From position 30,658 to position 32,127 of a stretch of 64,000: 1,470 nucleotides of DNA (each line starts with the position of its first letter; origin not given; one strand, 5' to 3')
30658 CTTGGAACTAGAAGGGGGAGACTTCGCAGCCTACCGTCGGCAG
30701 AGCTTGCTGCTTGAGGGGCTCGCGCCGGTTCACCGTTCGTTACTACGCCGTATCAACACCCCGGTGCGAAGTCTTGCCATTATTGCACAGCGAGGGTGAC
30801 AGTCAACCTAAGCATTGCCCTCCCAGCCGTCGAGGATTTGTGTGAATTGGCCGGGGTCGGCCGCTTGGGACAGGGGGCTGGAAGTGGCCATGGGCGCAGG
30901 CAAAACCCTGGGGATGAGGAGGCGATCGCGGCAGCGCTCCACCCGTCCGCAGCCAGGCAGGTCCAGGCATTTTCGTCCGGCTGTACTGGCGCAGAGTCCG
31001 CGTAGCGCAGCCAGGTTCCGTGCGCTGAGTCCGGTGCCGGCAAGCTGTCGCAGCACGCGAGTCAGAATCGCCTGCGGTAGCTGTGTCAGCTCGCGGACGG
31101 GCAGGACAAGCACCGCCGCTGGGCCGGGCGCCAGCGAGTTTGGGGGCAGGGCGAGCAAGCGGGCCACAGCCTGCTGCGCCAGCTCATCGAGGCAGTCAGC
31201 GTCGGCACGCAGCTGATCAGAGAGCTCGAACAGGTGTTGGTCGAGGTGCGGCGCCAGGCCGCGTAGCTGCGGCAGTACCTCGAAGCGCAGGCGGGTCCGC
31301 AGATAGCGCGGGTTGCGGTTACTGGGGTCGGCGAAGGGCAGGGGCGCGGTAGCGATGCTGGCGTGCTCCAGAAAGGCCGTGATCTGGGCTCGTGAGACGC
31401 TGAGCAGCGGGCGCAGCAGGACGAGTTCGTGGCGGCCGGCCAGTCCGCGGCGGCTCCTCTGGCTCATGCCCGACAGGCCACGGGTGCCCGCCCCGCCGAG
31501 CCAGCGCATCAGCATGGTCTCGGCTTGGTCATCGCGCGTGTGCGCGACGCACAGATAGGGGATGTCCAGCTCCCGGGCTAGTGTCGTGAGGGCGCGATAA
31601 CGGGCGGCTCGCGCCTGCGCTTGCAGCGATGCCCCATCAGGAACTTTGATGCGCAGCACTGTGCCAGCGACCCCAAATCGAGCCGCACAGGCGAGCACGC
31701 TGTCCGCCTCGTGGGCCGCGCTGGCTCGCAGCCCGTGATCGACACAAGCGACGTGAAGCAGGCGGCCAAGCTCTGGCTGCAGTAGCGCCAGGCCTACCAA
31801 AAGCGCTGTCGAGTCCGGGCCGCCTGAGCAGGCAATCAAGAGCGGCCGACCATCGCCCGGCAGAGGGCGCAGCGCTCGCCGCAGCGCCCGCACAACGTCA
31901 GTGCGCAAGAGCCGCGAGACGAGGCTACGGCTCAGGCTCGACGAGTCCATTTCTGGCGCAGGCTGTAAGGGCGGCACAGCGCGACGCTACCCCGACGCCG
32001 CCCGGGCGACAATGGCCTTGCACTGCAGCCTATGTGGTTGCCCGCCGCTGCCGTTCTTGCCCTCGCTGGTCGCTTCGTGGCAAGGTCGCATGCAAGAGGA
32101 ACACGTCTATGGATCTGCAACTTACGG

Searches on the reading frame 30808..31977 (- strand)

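Call 7: search_protein_families(library=pfam, proteins=[window:30808-31977:-], max_evalue=0.01)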
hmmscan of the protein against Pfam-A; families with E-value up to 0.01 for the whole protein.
window:30808-31977:- (389 aa): 2 families
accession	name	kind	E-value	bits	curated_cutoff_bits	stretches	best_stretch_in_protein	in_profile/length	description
PF01171.26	ATP_bind_3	-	1.1e-41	143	27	1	46-231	2-180/182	PP-loop family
PF09179.16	TilS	-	5.2e-05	23.9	21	1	292-353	1-66/67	TilS substrate binding domain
